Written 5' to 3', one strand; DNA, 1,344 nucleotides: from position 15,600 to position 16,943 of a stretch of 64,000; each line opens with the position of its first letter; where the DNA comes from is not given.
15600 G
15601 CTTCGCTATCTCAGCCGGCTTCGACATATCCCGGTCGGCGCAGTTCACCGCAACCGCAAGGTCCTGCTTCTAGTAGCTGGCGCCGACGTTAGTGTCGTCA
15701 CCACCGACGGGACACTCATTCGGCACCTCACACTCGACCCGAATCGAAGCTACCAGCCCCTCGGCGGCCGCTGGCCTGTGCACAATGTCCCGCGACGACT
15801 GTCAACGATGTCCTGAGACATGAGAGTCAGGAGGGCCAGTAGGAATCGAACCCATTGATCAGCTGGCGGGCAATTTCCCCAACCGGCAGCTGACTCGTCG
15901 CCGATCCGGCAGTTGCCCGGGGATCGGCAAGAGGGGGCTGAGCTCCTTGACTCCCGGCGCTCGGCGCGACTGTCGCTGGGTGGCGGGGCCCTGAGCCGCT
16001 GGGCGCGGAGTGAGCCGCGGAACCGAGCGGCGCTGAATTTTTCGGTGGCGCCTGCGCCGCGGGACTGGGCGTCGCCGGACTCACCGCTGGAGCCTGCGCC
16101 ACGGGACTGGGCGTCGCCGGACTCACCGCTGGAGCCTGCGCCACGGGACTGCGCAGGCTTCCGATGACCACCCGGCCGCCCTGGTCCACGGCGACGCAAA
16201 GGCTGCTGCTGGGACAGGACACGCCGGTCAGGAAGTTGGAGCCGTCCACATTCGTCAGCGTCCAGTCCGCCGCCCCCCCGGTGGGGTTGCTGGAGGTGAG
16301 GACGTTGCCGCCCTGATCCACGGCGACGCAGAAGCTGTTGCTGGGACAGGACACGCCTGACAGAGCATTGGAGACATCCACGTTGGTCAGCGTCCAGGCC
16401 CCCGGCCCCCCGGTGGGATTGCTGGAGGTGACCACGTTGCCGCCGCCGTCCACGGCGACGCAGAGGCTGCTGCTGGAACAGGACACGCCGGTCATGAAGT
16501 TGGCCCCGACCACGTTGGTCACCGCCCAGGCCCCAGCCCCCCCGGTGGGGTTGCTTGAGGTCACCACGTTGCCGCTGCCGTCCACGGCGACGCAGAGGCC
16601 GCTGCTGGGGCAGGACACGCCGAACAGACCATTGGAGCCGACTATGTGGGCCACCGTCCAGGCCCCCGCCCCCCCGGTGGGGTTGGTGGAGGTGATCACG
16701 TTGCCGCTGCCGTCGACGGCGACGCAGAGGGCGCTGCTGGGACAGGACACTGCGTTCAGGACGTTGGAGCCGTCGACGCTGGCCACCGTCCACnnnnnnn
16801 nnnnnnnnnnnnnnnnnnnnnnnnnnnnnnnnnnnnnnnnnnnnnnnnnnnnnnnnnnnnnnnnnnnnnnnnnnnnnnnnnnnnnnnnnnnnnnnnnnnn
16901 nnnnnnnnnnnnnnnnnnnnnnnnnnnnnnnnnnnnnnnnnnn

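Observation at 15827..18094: Secreted protein of 14 tandem 43-aa repeats, each with a conserved Cys-x5-Cys pair; family unassigned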

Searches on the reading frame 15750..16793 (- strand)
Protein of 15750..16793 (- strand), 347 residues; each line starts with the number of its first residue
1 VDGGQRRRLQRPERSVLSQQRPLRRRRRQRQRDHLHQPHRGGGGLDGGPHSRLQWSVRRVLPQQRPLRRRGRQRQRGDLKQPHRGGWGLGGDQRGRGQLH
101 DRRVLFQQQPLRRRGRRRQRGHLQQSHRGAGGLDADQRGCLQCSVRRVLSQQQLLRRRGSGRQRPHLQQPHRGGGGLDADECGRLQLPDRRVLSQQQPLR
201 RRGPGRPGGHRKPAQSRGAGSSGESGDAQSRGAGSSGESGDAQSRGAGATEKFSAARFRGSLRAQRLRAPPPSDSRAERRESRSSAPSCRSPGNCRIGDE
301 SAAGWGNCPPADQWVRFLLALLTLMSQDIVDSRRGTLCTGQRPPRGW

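Call 42: search_protein_families(library=pfam, proteins=[window:15750-16793:-], max_evalue=1)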
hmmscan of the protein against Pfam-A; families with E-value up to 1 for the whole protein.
window:15750-16793:- (347 aa): 0 families
